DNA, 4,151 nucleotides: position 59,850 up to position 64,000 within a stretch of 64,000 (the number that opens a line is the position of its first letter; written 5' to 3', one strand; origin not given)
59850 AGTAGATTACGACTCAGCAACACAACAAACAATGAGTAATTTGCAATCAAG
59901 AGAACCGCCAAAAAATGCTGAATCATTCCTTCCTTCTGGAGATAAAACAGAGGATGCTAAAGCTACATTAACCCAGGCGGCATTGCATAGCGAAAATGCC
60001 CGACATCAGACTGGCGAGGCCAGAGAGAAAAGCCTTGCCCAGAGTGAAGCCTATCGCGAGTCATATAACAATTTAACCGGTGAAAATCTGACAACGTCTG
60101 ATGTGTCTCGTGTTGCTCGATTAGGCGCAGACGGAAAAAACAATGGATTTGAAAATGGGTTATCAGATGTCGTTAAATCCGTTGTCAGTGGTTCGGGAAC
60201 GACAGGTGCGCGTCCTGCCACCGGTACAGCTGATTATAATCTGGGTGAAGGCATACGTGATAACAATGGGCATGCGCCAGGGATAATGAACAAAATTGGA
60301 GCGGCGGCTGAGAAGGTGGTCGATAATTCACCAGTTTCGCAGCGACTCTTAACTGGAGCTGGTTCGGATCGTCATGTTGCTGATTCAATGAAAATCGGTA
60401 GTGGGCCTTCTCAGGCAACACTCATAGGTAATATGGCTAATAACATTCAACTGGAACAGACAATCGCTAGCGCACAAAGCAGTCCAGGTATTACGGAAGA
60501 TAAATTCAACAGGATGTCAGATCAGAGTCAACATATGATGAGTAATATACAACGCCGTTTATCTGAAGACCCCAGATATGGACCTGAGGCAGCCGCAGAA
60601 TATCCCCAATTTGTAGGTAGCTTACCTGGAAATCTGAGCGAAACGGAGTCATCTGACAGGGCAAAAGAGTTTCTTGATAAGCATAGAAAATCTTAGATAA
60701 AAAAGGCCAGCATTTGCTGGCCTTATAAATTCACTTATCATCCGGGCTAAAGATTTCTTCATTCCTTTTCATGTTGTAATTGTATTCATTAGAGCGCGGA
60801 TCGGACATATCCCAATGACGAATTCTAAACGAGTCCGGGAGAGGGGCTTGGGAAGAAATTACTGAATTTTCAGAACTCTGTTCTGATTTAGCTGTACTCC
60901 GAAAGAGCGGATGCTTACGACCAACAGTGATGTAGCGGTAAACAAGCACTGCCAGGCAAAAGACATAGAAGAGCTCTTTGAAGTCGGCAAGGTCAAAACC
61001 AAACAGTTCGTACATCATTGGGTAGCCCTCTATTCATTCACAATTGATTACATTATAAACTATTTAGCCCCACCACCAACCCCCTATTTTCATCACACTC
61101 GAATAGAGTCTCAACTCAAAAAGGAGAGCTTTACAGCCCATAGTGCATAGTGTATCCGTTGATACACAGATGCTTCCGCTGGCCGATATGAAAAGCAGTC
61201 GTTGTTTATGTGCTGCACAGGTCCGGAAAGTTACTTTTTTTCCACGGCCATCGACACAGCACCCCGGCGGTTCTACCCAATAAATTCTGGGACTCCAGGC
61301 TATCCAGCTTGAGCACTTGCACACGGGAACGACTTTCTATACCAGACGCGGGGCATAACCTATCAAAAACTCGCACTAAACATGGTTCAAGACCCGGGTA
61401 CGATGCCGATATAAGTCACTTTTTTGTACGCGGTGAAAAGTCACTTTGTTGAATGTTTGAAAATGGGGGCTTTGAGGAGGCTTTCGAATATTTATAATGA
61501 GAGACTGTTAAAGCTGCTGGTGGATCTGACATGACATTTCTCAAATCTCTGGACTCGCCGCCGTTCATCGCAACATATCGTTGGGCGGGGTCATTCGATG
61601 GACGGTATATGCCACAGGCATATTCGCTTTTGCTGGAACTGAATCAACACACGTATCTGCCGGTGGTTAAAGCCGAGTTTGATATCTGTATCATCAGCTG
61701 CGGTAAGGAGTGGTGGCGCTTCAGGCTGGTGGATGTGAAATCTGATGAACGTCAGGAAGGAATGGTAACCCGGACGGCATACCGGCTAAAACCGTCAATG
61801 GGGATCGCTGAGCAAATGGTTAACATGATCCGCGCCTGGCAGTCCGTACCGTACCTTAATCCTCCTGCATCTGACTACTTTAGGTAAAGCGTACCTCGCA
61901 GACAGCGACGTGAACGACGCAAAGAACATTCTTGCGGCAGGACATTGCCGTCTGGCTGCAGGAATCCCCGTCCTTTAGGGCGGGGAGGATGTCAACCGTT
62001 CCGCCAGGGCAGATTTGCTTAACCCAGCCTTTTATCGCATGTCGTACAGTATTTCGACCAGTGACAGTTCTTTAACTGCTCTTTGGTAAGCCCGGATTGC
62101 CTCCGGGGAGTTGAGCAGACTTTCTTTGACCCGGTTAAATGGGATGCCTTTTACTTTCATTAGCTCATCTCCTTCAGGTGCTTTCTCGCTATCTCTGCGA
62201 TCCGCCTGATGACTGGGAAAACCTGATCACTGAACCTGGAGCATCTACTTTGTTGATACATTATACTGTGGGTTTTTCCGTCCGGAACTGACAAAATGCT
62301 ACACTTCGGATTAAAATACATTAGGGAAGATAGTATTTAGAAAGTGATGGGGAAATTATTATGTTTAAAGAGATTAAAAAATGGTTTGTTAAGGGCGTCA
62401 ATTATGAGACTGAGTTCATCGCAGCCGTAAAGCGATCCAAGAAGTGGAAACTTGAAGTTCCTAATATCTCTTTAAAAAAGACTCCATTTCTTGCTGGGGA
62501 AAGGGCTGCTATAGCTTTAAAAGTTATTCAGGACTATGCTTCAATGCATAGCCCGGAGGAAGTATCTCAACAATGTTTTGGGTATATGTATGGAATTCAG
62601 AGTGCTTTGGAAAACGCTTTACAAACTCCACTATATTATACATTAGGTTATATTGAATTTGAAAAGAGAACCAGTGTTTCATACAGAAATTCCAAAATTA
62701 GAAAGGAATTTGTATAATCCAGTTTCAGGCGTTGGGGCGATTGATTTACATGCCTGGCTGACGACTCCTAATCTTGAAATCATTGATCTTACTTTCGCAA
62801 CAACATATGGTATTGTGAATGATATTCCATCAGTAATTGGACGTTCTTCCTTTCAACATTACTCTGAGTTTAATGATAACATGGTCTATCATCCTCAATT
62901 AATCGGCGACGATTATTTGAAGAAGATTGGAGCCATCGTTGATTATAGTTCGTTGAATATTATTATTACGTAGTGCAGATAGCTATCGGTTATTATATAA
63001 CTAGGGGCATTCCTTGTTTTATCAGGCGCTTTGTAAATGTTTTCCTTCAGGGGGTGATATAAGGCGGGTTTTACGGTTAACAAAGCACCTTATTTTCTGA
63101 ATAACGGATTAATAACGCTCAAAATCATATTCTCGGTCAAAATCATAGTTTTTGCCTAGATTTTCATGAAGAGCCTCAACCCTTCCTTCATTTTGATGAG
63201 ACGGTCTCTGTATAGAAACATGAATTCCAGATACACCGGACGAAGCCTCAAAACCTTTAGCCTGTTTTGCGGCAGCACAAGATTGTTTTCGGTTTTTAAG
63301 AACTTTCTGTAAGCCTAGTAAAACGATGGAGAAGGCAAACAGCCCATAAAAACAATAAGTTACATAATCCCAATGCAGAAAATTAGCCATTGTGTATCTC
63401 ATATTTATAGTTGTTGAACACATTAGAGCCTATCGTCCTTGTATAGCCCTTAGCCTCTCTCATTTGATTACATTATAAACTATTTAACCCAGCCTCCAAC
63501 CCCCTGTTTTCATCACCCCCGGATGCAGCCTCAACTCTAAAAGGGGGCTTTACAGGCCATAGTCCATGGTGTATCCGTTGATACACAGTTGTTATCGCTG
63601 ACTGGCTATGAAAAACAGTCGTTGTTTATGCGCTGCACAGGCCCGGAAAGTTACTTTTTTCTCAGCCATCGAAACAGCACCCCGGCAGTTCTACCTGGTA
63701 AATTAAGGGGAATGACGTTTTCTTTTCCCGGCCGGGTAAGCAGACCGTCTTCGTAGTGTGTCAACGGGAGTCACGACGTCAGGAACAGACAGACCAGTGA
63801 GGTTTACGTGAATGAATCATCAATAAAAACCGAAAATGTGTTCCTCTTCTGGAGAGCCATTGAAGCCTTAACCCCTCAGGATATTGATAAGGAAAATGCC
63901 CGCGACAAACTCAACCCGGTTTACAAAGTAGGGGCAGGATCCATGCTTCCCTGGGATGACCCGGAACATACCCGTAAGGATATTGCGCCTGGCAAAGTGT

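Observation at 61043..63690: Duplicated 235-bp upstream cassette with nested palindromes driving two small membrane-protein genes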

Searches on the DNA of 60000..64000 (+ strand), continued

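Call 24: get_annotated_region(hit=H34, flank=2500)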
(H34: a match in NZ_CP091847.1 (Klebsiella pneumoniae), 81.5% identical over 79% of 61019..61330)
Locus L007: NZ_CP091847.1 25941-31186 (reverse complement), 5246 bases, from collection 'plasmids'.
description: Klebsiella pneumoniae strain NB05 plasmid pNB05-MDM-1, complete sequence
organism: Klebsiella pneumoniae (NCBI taxid 573)
taxonomy: Bacteria; Pseudomonadota; Gammaproteobacteria; Enterobacterales; Enterobacteriaceae; Klebsiella; Klebsiella pneumoniae
host: -; source: Homo sapiens,cell bacteria; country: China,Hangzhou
typing (MOB-suite, as given by PLSDB): conjugative; replicon IncU,rep_cluster_1254; relaxase MOBH; mating-pair formation MPF_F
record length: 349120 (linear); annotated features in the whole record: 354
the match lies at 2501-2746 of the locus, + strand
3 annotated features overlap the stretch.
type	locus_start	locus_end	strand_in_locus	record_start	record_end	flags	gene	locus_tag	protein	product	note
CDS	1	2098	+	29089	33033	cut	-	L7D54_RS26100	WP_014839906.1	conjugal transfer protein TraG N-terminal domain-containing protein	-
CDS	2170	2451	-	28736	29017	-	-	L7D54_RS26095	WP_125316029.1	hypothetical protein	-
CDS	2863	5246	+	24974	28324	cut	-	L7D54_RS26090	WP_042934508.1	ATP-binding protein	-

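Call 25: get_annotated_region(hit=H37, flank=2500)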
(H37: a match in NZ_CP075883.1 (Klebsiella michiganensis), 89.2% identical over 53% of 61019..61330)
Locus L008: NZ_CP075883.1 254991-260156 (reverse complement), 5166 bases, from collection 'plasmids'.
description: Klebsiella michiganensis strain JNQH491 plasmid pJNQH491-2, complete sequence
organism: Klebsiella michiganensis (NCBI taxid 1134687)
taxonomy: Bacteria; Pseudomonadota; Gammaproteobacteria; Enterobacterales; Enterobacteriaceae; Klebsiella; Klebsiella michiganensis
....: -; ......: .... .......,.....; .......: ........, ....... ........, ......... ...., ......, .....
typing (MOB-suite, as given by PLSDB): conjugative; replicon IncU; relaxase MOBH; mating-pair formation MPF_F
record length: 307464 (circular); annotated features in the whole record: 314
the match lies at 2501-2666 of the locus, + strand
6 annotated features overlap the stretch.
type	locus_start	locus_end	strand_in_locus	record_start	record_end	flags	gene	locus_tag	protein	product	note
CDS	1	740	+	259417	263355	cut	-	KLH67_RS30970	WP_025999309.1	conjugal transfer protein TraG N-terminal domain-containing protein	-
CDS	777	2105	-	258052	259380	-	-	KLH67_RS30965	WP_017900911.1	IS4 family transposase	-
CDS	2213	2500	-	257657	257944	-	-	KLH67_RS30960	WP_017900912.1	hypothetical protein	-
CDS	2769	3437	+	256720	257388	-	-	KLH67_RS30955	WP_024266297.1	AAA domain-containing protein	-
CDS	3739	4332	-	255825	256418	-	-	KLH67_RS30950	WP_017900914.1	lytic transglycosylase domain-containing protein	-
CDS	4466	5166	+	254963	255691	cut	-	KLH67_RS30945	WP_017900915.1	thioredoxin fold domain-containing protein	-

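Call 26: get_annotated_region(hit=H40, flank=2500)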
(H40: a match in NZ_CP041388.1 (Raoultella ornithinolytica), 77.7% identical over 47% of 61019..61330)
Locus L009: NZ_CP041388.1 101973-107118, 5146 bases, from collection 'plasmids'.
description: Raoultella ornithinolytica strain 2015ndm plasmid pRAO166a, complete sequence
organism: Raoultella ornithinolytica (NCBI taxid 54291)
taxonomy: Bacteria; Pseudomonadota; Gammaproteobacteria; Enterobacterales; Enterobacteriaceae; Raoultella; Raoultella ornithinolytica
host: -; source: whole organism; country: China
typing (MOB-suite, as given by PLSDB): conjugative; replicon IncU; relaxase MOBH; mating-pair formation MPF_F
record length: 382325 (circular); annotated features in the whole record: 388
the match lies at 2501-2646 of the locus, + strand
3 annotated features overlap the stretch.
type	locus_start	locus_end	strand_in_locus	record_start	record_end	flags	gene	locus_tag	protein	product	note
CDS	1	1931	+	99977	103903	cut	-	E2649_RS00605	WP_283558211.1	conjugal transfer protein TraG N-terminal domain-containing protein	-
CDS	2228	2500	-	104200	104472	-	-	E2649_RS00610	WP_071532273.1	hypothetical protein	-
CDS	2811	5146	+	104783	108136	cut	-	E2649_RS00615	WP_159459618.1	DEAD/DEAH box helicase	-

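Call 41: search_dna_similar(query=L009:2480-2830:+, collection=plasmids, mode=distant, max_rows=40, rows=spread, max_evalue=0.001)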
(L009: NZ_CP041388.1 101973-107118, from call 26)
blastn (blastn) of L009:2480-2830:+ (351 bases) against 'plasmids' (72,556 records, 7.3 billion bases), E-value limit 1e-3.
Records with a match: 566; places in all: 628; records where one place covers at least 80% of the query: 12.
Best place of each record, by identity: >=99% 12; 80-90% 547; 60-80% 7.
By first word of the organism name: Klebsiella 534; Raoultella 16; Escherichia 10; Enterobacter 2; Citrobacter 2; Pluralibacter 1; Shigella 1.
By predicted mobility (MOB-suite, as given by PLSDB): conjugative 557; non-mobilizable 7; mobilizable 2.
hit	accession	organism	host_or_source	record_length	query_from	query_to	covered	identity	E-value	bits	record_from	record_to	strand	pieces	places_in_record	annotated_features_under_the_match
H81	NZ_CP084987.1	Klebsiella pneumoniae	Homo sapiens,blood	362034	1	351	100%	100.0%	3e-179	634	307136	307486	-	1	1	hypothetical protein | DEAD/DEAH box helicase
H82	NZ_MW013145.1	Klebsiella pneumoniae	-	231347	2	181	51%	84.5%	2e-47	196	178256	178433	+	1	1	hypothetical protein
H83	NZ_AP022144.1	Klebsiella quasipneumoniae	-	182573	2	181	51%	84.5%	2e-47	196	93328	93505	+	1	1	hypothetical protein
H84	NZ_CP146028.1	Klebsiella pneumoniae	-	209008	2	181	51%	84.5%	2e-47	196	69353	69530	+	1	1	hypothetical protein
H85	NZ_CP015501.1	Klebsiella pneumoniae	Homo sapiens,Urine sample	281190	2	181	51%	84.0%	9e-46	191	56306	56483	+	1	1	hypothetical protein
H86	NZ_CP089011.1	Klebsiella pneumoniae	Homo sapiens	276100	2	181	51%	84.0%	9e-46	191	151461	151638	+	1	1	hypothetical protein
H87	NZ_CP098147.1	Klebsiella pneumoniae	Canis lupus familiaris,Rectal swab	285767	2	181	51%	84.0%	9e-46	191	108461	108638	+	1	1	hypothetical protein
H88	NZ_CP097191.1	Klebsiella pneumoniae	Homo sapiens,urine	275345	2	181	51%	84.0%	9e-46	191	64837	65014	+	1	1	hypothetical protein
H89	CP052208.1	Klebsiella pneumoniae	Homo sapiens,blood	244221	2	181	51%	84.0%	9e-46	191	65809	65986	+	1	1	hypothetical protein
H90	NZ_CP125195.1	Klebsiella pneumoniae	-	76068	2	181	51%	84.0%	9e-46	191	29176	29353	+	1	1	hypothetical protein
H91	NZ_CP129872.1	Klebsiella pneumoniae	Homo sapiens,whole organism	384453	2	181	51%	84.0%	9e-46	191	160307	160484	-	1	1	hypothetical protein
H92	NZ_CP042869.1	Escherichia coli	-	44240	2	181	51%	83.4%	1e-44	187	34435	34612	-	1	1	hypothetical protein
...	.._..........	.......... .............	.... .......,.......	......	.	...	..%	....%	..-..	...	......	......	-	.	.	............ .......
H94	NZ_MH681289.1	Klebsiella pneumoniae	Homo sapiens,urinary culture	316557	2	176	50%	82.5%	3e-40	173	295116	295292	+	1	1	hypothetical protein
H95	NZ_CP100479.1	Klebsiella pneumoniae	Gallus gallus domesticus,whole ...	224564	2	167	47%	82.7%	4e-38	166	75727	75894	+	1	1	hypothetical protein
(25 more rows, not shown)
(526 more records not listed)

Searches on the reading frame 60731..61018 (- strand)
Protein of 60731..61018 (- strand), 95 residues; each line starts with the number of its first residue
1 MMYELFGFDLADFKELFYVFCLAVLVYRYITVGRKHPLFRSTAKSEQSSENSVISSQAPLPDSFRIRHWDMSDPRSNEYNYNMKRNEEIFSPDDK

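Call 29: search_protein_families(proteins=[window:60731-61018:-], library=ncbifam, max_evalue=0.1)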
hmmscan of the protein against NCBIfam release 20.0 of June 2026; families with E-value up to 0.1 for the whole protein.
window:60731-61018:- (95 aa): 0 families

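Call 106: search_protein_families(proteins=[window:60731-61018:-], library=phrogs, max_evalue=0.01)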
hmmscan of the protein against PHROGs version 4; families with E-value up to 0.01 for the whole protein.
window:60731-61018:- (95 aa): 0 families

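Call 107: search_protein_families(proteins=[window:60731-61018:-], library=padloc, max_evalue=0.01)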
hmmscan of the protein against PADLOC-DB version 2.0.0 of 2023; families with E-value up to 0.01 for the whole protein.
window:60731-61018:- (95 aa): 0 families
